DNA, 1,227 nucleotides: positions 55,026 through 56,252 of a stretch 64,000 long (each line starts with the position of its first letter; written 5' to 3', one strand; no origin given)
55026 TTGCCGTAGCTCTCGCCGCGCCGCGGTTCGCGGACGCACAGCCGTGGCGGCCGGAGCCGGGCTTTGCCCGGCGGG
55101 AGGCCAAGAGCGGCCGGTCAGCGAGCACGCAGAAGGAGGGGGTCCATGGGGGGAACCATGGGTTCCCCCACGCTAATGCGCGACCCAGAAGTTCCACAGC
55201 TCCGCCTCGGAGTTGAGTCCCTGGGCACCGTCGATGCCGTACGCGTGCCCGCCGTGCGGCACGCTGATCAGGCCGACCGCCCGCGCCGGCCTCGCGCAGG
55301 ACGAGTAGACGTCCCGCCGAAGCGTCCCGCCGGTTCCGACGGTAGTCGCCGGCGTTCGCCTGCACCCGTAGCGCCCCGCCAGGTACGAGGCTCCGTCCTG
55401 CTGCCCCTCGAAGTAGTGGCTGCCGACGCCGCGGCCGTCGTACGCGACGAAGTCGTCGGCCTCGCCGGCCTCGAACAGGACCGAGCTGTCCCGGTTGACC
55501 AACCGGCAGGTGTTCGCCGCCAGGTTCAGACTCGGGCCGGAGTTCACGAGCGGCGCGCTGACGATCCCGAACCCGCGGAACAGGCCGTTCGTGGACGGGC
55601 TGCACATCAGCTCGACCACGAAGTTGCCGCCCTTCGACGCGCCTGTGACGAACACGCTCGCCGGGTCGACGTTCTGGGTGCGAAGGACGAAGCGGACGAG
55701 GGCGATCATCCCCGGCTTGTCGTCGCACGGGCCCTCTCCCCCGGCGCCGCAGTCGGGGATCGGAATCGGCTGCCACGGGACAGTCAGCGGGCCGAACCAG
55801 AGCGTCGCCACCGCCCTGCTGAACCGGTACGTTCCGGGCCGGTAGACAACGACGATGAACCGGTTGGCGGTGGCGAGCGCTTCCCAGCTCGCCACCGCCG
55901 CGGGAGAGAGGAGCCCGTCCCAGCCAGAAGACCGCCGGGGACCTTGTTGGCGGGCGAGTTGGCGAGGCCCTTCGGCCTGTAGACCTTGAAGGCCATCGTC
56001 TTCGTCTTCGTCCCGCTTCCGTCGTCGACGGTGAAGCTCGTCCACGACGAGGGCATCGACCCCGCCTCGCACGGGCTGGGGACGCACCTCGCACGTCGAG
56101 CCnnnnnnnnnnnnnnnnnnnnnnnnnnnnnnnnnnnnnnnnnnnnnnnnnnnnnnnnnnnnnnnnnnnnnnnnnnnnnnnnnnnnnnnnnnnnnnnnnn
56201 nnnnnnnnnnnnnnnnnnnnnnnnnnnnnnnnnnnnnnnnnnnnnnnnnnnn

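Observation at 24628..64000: Fragmented NRPS assembly line: two apparent starter proteins, two Cys-thioesterase terminators, sulfotransferases and an O-methylating module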

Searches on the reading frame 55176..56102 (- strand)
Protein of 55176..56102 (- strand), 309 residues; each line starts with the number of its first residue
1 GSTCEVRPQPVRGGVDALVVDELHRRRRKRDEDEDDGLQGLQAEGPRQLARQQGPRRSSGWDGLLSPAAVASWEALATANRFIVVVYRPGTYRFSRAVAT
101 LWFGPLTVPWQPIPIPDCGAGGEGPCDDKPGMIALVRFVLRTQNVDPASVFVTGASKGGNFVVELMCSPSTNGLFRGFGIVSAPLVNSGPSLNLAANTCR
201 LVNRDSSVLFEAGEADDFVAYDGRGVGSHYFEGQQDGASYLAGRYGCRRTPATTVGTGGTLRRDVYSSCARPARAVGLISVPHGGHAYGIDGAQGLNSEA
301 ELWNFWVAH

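Call 71: search_protein_families(library=pfam, proteins=[window:55176-56102:-], max_evalue=0.1)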
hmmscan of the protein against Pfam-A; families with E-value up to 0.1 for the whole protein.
seq(309 aa): 2 families
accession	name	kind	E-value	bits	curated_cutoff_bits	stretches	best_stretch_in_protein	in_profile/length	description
PF00135.34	COesterase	-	0.057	12.8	27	1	146-183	181-218/515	Carboxylesterase family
PF07859.19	Abhydrolase_3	-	0.086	13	25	0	142-169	62-92/210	alpha/beta hydrolase fold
